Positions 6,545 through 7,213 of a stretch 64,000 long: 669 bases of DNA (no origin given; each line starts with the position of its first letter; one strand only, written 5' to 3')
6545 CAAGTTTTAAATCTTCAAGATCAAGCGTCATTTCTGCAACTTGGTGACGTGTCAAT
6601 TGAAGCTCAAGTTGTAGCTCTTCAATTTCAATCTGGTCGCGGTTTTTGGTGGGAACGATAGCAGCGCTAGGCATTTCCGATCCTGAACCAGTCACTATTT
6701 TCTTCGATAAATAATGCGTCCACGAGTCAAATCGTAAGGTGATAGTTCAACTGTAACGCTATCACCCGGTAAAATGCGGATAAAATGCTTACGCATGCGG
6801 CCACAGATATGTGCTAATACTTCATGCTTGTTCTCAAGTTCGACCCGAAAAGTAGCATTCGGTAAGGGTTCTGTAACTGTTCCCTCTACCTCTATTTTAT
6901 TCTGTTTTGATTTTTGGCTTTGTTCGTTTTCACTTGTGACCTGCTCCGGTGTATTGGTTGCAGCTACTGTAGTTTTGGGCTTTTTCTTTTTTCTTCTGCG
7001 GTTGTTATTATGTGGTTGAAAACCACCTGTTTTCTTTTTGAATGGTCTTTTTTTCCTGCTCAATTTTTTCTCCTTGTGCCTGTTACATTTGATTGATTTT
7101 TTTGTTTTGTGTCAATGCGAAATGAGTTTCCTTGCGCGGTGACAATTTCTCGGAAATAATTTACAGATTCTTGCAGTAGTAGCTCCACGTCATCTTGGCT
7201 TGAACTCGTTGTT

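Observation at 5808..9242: Translationally coupled DUF1015 / CinA-N / IF-1 / J-domain operon; IF-1 carries a ~55-aa Lys/Arg-rich N-terminal tail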

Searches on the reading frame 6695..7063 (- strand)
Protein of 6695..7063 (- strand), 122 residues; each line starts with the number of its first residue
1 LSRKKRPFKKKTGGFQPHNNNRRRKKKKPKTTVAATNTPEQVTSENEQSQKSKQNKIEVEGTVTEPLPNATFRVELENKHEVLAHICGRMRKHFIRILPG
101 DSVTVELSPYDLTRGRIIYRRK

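Call 5: search_protein_families(library=pfam, proteins=[window:6695-7063:-], max_evalue=0.01)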
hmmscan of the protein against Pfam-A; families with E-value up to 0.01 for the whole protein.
window:6695-7063:- (122 aa): 1 family
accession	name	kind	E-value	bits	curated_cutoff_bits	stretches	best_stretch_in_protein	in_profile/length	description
PF01176.25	eIF-1a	-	3.2e-28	97.6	30.2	1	57-120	1-64/64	Translation initiation factor 1A / IF-1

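Call 9: find_homologous_proteins(query=window:6695-7063:-, max_evalue=0.00001)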
Query window:6695-7063:- (122 aa): 8000 proteins with E <= 0.00001 among 8000 candidates; the best 120 are listed.
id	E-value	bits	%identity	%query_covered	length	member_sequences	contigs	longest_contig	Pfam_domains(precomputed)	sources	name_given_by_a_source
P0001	1.0e-72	260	99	100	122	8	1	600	PF01176.26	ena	-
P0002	3.3e-71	255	98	100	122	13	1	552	PF01176.26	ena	-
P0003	5.5e-71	254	98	100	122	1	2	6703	PF01176.26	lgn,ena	-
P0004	1.0e-70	253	97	100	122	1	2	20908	PF01176.26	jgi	-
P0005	3.6e-70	252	97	100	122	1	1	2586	PF01176.26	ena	-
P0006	8.9e-70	250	96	100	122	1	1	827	PF01176.26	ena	-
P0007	8.4e-68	244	93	100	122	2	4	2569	PF01176.26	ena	-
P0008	6.2e-61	222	85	100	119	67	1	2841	PF01176.26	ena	-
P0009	2.9e-56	207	82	100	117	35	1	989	PF01176.26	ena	-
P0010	7.9e-52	192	76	100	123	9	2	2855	PF01176.26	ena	-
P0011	2.1e-50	188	92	70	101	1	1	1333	PF01176.26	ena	-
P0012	1.3e-43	166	89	72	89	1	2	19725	PF01176.26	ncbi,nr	ncbi:TPA: translation initiation factor IF-1 [Candidatus Poribacteria bacterium]|nr:translation init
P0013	1.8e-43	166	89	72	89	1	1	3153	PF01176.26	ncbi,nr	ncbi:TPA: translation initiation factor IF-1 [Candidatus Poribacteria bacterium]|nr:translation init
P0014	2.6e-43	165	89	72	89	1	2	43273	PF01176.26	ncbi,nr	ncbi:TPA: translation initiation factor IF-1 [Candidatus Poribacteria bacterium]|nr:translation init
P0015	6.9e-43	164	88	72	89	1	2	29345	PF01176.26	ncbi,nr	ncbi:TPA: translation initiation factor IF-1 [Candidatus Poribacteria bacterium]|nr:translation init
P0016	9.3e-43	163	88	72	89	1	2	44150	PF01176.26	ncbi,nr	ncbi:MAG: translation initiation factor IF-1 [Candidatus Poribacteria bacterium]|nr:translation init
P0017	2.5e-42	162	86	72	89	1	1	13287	PF01176.26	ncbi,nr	ncbi:TPA: translation initiation factor IF-1 [Candidatus Poribacteria bacterium]|nr:translation init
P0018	2.7e-37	146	61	88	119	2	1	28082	PF01176.26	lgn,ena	-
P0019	6.9e-37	144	61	87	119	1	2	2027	PF01176.26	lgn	-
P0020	1.1e-36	144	62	87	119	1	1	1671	PF01176.26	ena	-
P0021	1.4e-36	143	61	87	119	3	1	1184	PF01176.26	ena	-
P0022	1.7e-36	143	71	73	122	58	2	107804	PF01176.26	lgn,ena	-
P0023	2.6e-36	142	72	73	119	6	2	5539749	PF01176.26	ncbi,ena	-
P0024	3.6e-36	142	61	87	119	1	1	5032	PF01176.26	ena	-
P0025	4.3e-36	142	61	87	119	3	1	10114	PF01176.26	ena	-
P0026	4.4e-36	142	72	73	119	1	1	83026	PF01176.26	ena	-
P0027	6.6e-36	141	74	67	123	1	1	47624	PF01176.26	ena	-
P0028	8.7e-36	141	59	87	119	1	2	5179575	PF01176.26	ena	-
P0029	1.3e-35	140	62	97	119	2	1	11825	PF01176.26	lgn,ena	-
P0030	1.8e-35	140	71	73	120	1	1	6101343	PF01176.26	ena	-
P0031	2.2e-35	139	74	73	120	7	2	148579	PF01176.26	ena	-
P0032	2.4e-35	139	73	73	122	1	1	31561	PF01176.26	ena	-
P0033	2.4e-35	139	72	73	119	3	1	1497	PF01176.26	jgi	jgi:translation initiation factor IF-1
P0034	2.6e-35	139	60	87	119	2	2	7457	PF01176.26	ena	-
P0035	2.7e-35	139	77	67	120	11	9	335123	PF01176.26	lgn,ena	-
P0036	2.7e-35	139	65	88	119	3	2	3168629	PF01176.26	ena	-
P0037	3.2e-35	139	70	73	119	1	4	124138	PF01176.26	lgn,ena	-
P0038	4.3e-35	139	72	71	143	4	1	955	PF01176.26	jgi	jgi:translation initiation factor IF-1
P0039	4.8e-35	138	64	86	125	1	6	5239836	PF01176.26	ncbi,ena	-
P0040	6.6e-35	138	83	58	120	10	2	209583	PF01176.26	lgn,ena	-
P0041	7.9e-35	138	59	87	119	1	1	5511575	PF01176.26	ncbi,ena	-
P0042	8.5e-35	138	59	87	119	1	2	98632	PF01176.26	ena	-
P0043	8.5e-35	138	71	73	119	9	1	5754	PF01176.26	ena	-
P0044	1.1e-34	137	74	72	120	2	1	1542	PF01176.26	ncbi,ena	-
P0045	1.3e-34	137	59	87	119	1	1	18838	PF01176.26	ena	-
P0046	1.5e-34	137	76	67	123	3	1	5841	PF01176.26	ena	-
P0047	1.5e-34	137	72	73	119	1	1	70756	PF01176.26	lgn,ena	-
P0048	1.5e-34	137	74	66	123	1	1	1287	PF01176.26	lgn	-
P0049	1.6e-34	137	70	73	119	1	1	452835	PF01176.26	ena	-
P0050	1.8e-34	137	72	73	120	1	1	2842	PF01176.26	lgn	-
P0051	1.8e-34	136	-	-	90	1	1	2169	PF16745.12,PF01176.26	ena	-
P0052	2.6e-34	136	77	64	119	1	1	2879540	PF01176.26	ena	-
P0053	2.8e-34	136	65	87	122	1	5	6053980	PF01176.26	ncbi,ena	-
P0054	2.8e-34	136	57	88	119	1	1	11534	PF01176.26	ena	-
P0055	3.0e-34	136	62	88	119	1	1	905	PF01176.26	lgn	-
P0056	3.0e-34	136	65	82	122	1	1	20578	PF01176.26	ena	-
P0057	3.1e-34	136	71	71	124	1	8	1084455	PF01176.26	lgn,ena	-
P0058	3.2e-34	136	64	85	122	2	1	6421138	PF01176.26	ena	-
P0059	3.3e-34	136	77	65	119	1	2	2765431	PF01176.26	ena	-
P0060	3.4e-34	136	82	58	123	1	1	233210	PF01176.26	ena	-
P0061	4.2e-34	135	64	85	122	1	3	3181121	PF01176.26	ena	-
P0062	4.8e-34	135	69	72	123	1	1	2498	PF01176.26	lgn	-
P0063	5.1e-34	135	63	87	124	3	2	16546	PF01176.26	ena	-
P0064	5.5e-34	135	63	85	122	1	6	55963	PF01176.26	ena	-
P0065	5.8e-34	135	66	84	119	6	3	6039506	PF01176.26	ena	-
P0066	5.9e-34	135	63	85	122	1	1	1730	PF01176.26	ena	-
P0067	6.2e-34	135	77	65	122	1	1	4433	PF01176.26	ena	-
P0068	6.2e-34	135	74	67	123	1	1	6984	PF01176.26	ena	-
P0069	6.3e-34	135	63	85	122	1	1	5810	PF01176.26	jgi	-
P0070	6.6e-34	135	63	87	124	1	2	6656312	PF01176.26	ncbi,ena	-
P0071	7.2e-34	135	64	88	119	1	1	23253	PF01176.26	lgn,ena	-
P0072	8.1e-34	134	70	73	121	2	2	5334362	PF01176.26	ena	-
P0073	8.7e-34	134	65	85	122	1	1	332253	PF01176.26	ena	-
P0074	9.0e-34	134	71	71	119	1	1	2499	PF01176.26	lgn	-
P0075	9.3e-34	134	72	70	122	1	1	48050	PF01176.26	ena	-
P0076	9.7e-34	134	76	65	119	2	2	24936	PF01176.26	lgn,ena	-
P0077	1.0e-33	134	57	88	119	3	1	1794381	PF01176.26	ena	-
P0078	1.1e-33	134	57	100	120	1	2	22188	PF01176.26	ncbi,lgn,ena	-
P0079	1.2e-33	134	82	58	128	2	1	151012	PF01176.26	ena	-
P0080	1.2e-33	134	70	73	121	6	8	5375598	PF01176.26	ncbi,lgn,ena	-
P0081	1.4e-33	134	82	58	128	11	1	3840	PF01176.26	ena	-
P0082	1.6e-33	133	63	87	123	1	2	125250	PF01176.26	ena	-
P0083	1.6e-33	133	63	87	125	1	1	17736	PF01176.26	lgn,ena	-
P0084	1.9e-33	133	58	100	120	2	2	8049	PF01176.26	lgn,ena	-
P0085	2.2e-33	133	61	80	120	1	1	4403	PF01176.26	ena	-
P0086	2.2e-33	133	62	96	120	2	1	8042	PF01176.26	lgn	-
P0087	2.4e-33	133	65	84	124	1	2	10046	PF01176.26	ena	-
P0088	2.6e-33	133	76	65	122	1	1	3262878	PF01176.26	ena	-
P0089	2.8e-33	133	64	86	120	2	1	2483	PF01176.26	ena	-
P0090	3.1e-33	132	64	85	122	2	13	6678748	PF01176.26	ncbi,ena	-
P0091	3.2e-33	132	62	85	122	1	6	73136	PF01176.26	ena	-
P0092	3.8e-33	132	82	58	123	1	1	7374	PF01176.26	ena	-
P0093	4.4e-33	132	62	87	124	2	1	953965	PF01176.26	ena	-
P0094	4.4e-33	132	76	65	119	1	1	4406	PF01176.26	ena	-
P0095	4.7e-33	132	62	96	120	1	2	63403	PF01176.26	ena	-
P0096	4.9e-33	132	67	80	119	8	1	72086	PF01176.26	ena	-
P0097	5.1e-33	132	62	85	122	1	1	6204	PF01176.26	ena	-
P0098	5.6e-33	132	76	65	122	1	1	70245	PF01176.26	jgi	-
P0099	6.0e-33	132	77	64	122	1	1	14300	PF01176.26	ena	-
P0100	6.0e-33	132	55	100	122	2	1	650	PF01176.26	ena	-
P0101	6.4e-33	131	61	96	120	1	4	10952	PF01176.26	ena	-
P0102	6.7e-33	131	71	70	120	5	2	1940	PF01176.26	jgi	jgi:translation initiation factor IF-1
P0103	7.7e-33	131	61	96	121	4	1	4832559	PF01176.26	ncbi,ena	-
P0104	7.9e-33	131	64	85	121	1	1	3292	PF01176.26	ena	-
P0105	8.0e-33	131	60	96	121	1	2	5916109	PF01176.26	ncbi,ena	-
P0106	8.2e-33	131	81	57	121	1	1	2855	PF01176.26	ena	-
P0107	9.5e-33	131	61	96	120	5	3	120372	PF01176.26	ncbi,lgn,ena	-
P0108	9.7e-33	131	61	88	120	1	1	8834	PF01176.26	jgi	-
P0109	1.1e-32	131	69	80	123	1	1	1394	PF01176.26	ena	-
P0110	1.1e-32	131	70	73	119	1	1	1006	PF01176.26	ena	-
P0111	1.3e-32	131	81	57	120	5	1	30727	PF01176.26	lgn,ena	-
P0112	1.3e-32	131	55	100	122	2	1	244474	PF01176.26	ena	-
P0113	1.3e-32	130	61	88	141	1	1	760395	PF01176.26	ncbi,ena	-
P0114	1.3e-32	130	79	63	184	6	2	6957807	PF01176.26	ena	-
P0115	1.5e-32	130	67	84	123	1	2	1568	PF01176.26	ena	-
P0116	1.5e-32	130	74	67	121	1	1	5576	PF01176.26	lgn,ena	-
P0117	1.5e-32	130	60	96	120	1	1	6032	PF01176.26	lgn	-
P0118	1.6e-32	130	67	80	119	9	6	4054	PF01176.26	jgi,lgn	jgi:translation initiation factor IF-1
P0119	1.6e-32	130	72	67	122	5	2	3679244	PF01176.26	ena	-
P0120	1.7e-32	130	63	84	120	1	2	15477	PF01176.26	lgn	-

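Call 10: find_related_loci(query=window:6695-7063:-, collection=genome_contigs, flank=6000)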
Query window:6695-7063:- (122 aa) in genome_contigs; peptide patterns used: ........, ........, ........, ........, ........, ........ (x = any residue, [..] = any of these).
600 stretches matched a pattern (row limit reached: there are more); 580 encode a relative of the query (tblastn E <= 1e-3); the best 80 are kept; 80 distinct loci.
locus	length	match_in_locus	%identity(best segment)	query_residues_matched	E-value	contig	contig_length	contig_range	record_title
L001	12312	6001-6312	63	19-122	5e-37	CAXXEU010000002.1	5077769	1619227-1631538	MAG: Candidatus Poribacteria bacterium isolate 3e89c7d8-7361-487e-81cd-bcd86543e134 genome assembly, contig: contig_2, w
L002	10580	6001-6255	68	38-122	3e-36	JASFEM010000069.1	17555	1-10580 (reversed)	MAG: Syntrophobacterales bacterium isolate D0606M12metaG_Bin_34 D0606M12metaG_FD_scaffold_700_c1, whole genome shotgun s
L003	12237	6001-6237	72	44-122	2e-35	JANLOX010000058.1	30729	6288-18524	MAG: Candidatus Eisenbacteria bacterium isolate OTE_38_metabat_510 OTE_38_k141_4101493, whole genome shotgun sequence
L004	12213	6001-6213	79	52-122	3e-35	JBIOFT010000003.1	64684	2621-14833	MAG: Terriglobales bacterium isolate GcC11-4 k141_1465253_length_64684_cov_25.0000, whole genome shotgun sequence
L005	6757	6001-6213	79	52-122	3e-35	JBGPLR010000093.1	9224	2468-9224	MAG: Terriglobia bacterium isolate OBJ_0618_7090110_257 k141_2822589_length_9224_cov_10.9782, whole genome shotgun seque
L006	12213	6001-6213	77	52-122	3e-35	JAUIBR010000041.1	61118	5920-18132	MAG: bacterium isolate 6_bin.52 NODE_662_length_61118_cov_1.488023, whole genome shotgun sequence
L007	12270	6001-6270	64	31-122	3e-35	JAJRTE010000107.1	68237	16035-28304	MAG: Myxococcota bacterium isolate Dive96_bin1.27 k141_1900834, whole genome shotgun sequence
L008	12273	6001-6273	66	34-122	2e-35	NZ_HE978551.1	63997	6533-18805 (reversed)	Brevibacillus massiliensis strain phR, whole genome shotgun sequence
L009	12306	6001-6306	61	22-122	2e-35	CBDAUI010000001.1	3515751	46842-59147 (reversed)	MAG: Candidatus Poribacteria bacterium isolate ebb03bee-5bc3-4167-9627-03da9fd662bd genome assembly, contig: contig_1, w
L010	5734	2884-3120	72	44-122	3e-35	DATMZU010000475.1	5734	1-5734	MAG TPA_asm: Thermoanaerobaculia bacterium isolate SMAG_U11143 k141_631779, whole genome shotgun sequence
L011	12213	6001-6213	80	52-122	2e-35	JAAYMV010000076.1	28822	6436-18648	MAG: Bacillota bacterium isolate AS20ysBPTH_50 49807_AS20, whole genome shotgun sequence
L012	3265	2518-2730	79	52-122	4e-35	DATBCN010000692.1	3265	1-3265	MAG TPA_asm: Candidatus Angelobacter sp. isolate SMAG_U5786 k141_613390, whole genome shotgun sequence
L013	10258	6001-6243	69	42-122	5e-35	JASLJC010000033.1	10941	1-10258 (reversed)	MAG: Savagea sp. isolate UTK.bins.42 k141_1524728, whole genome shotgun sequence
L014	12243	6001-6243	70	41-121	5e-35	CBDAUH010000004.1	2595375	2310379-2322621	MAG: Candidatus Poribacteria bacterium isolate 2b956532-cd71-4e48-8ac0-65602b58f679 genome assembly, contig: contig_4, w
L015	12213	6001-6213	79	52-122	6e-35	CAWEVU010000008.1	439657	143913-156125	MAG: uncultured Acidobacteriota bacterium isolate MFD09222.bin.1.119 genome assembly, contig: contig_51455, whole genome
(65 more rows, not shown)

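Call 15: find_encoding_contigs(protein=P0016, flank=8000, max_places=3)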
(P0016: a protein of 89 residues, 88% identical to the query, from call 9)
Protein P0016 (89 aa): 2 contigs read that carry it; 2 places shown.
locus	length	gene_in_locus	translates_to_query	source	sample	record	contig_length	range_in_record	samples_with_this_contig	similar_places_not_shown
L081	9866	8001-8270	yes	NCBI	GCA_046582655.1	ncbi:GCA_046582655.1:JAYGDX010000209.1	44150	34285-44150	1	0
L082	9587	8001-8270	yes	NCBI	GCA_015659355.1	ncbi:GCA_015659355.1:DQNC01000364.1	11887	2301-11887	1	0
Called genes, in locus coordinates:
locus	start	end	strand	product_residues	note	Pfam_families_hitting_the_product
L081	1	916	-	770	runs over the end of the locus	PF14498:Glyco_hyd_65N_2, PF22124:Glyco_hydro_95_cat, PF21307:Glyco_hydro_95_C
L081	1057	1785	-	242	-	PF00481:PP2C (weak), PF13672:PP2C_2, PF07228:SpoIIE (faint)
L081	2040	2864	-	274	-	PF23023:Anti-Pycsar_Apyc1 (faint), PF12706:Lactamase_B_2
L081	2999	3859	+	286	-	PF01048:PNP_UDP_1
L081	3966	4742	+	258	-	PF01261:AP_endonuc_2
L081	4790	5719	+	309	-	PF00291:PALP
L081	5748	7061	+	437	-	PF06245:DUF1015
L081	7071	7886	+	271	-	PF00994:MoCF_biosynth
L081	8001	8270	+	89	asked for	PF01176:eIF-1a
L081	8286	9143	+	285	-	PF00226:DnaJ (faint)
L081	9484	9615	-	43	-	-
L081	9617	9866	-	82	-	PF01609:DDE_Tnp_1 (weak)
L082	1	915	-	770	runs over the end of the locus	PF14498:Glyco_hyd_65N_2, PF22124:Glyco_hydro_95_cat, PF21307:Glyco_hydro_95_C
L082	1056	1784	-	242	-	PF00481:PP2C (weak), PF13672:PP2C_2, PF07228:SpoIIE (faint)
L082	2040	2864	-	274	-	PF23023:Anti-Pycsar_Apyc1 (weak), PF12706:Lactamase_B_2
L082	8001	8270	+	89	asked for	PF01176:eIF-1a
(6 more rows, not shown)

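Call 16: find_encoding_contigs(protein=P0023, flank=8000, max_places=3)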
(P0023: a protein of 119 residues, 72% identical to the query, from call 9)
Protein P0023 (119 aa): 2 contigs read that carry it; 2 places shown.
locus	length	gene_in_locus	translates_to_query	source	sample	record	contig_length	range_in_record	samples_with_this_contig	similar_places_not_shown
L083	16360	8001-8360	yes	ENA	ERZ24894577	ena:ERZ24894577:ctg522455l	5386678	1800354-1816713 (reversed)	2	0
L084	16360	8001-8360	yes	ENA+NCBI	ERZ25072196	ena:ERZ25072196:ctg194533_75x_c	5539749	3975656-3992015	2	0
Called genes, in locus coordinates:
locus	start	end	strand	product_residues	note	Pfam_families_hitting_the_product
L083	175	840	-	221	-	PF00528:BPD_transp_1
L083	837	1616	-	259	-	PF13531:SBP_bac_11, PF01547:SBP_bac_1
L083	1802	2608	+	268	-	PF01261:AP_endonuc_2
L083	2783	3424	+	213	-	PF23913:DUF7255 (weak)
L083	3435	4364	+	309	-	PF00291:PALP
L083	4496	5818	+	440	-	PF06245:DUF1015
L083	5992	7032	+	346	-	PF12715:Abhydrolase_7, PF22244:GCE_fung (faint)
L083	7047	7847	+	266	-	PF00994:MoCF_biosynth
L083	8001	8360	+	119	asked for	PF01176:eIF-1a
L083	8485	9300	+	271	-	PF00226:DnaJ (faint)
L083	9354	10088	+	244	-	PF00106:adh_short, PF08659:KR, PF13561:adh_short_C2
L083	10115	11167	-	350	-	PF01408:GFO_IDH_MocA, PF02894:GFO_IDH_MocA_C, PF22725:GFO_IDH_MocA_C3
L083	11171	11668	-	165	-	-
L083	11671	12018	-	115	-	-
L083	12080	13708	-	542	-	-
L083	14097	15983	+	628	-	PF20581:DUF6785, PF20580:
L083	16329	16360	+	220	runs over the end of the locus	PF00730:HhH-GPD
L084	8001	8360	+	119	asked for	PF01176:eIF-1a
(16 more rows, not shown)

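Call 20: list_cluster_members(proteins=[P0023, P0039, P0053, P0070, P0103, P0113, P0078, P0114, P0004, P0041])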
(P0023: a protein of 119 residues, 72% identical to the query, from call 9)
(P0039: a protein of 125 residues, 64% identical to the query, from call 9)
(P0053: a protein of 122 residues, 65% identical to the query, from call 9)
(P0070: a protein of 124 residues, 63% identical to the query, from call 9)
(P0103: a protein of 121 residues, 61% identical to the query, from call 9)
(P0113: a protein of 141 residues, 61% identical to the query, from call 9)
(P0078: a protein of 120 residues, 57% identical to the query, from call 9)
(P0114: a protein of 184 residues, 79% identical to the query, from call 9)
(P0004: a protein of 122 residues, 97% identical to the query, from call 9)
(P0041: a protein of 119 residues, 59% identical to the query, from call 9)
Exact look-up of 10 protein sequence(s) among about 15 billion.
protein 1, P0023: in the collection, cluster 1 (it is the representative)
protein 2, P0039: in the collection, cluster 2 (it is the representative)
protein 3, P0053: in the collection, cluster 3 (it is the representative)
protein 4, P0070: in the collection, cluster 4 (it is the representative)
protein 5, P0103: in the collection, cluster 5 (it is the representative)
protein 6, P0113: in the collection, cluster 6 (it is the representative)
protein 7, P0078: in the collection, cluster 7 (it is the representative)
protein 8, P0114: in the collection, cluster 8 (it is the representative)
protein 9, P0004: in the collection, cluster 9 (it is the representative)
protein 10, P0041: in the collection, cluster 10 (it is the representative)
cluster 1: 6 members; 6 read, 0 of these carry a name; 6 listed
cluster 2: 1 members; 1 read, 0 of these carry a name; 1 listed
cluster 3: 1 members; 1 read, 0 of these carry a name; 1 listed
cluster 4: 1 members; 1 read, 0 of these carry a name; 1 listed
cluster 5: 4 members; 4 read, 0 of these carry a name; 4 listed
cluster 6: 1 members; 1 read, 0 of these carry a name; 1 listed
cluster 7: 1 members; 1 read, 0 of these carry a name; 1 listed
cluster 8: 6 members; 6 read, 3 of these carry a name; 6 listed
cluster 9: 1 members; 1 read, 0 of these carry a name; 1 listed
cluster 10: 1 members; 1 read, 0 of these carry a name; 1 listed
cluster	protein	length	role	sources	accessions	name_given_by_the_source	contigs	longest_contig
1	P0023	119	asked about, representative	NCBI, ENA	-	-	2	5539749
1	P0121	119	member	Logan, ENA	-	-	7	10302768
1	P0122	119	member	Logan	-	-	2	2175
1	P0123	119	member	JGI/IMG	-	-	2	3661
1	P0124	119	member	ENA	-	-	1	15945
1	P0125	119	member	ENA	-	-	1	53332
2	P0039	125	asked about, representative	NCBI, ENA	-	-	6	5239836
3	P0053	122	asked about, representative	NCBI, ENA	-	-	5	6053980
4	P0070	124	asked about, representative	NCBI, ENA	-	-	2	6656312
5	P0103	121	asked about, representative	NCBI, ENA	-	-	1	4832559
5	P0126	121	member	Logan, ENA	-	-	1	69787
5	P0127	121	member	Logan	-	-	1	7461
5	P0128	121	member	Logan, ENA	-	-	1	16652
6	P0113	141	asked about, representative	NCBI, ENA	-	-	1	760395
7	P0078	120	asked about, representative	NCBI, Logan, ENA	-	-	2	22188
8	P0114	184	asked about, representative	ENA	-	-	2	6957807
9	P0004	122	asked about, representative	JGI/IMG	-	-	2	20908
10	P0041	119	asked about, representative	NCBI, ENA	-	-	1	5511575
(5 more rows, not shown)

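Call 21: find_encoding_contigs(protein=P0114, flank=7000, max_places=2)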
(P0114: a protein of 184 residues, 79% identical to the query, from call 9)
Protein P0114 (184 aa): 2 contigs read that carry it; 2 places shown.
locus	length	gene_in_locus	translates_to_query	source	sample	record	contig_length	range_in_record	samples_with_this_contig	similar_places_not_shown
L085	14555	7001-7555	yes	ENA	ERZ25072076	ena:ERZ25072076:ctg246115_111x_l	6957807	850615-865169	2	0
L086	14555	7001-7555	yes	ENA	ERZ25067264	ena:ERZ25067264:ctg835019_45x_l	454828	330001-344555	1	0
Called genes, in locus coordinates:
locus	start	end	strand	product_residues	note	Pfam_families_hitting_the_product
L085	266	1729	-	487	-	PF01547:SBP_bac_1, PF13531:SBP_bac_11, PF00528:BPD_transp_1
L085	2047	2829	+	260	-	PF01261:AP_endonuc_2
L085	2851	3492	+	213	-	PF23913:DUF7255 (weak)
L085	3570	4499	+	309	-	PF00291:PALP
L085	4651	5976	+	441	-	PF06245:DUF1015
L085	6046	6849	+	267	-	PF00994:MoCF_biosynth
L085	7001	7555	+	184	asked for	PF01176:eIF-1a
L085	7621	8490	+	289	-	-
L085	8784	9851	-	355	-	PF01408:GFO_IDH_MocA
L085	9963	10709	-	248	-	PF00106:adh_short, PF08659:KR, PF13561:adh_short_C2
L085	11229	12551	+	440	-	PF02463:SMC_N, PF11398:DUF2813 (weak), PF13175:AAA_15, PF13304:AAA_21, PF13175:AAA_15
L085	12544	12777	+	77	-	-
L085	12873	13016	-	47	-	-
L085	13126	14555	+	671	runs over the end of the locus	PF20581:DUF6785, PF20580:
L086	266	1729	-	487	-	PF01547:SBP_bac_1, PF13531:SBP_bac_11, PF00528:BPD_transp_1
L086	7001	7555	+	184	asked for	PF01176:eIF-1a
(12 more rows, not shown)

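Call 22: find_encoding_contigs(protein=P0103, flank=7000, max_places=2)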
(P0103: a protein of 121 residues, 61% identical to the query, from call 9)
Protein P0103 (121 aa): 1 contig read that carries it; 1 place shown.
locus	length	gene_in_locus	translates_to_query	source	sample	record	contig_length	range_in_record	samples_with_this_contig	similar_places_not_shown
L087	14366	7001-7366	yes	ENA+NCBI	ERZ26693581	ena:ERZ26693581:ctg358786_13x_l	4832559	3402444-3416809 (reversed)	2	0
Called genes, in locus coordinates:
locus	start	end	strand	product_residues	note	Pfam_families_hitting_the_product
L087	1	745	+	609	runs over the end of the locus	PF01558:POR, PF01855:POR_N, PF17147:PFOR_II (weak)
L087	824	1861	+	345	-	PF02775:TPP_enzyme_C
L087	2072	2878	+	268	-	PF01261:AP_endonuc_2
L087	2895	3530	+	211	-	PF23913:DUF7255 (weak)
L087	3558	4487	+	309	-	PF00291:PALP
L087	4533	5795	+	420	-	PF06245:DUF1015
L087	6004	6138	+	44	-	-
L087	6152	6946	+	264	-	PF00994:MoCF_biosynth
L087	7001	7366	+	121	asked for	PF01176:eIF-1a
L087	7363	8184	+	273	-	-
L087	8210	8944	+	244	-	PF00106:adh_short, PF01370:Epimerase (faint), PF08659:KR, PF13561:adh_short_C2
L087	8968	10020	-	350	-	PF01408:GFO_IDH_MocA, PF02894:GFO_IDH_MocA_C, PF22725:GFO_IDH_MocA_C3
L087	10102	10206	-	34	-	-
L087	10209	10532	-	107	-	-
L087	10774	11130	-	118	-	-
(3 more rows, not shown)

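Call 24: search_protein_representatives(protein=window:6695-7063:-)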
Query: 122 residues. Proteins with E-value up to 0.001 (for the whole library): 9113; up to 1e-10: 4880; up to 1e-30: 3. The best 150 are listed.
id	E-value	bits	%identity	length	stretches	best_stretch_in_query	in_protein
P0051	5.8e-35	136.4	80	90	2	73-122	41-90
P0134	7.5e-33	129.6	58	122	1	4-121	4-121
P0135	8.5e-32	126.2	50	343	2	49-121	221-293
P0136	3.6e-30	121.0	71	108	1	40-122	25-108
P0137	1.1e-28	116.2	75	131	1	47-122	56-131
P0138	1.7e-28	115.6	79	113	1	52-122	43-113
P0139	1.7e-28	115.6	75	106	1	50-122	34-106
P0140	1.8e-28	115.5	60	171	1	20-122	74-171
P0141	2.6e-28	115.0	74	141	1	46-122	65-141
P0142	3.1e-28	114.8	74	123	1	47-122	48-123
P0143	3.4e-28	114.6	75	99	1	50-122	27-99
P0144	3.9e-28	114.4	77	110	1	50-122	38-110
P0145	4.8e-28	114.2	79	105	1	52-122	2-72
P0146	6.1e-28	113.8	68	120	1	42-121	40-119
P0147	7.0e-28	113.6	72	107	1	51-122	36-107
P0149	9.4e-28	113.2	56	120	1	3-122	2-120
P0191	1.5e-26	109.4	73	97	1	48-120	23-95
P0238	6.9e-26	107.2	53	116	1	5-122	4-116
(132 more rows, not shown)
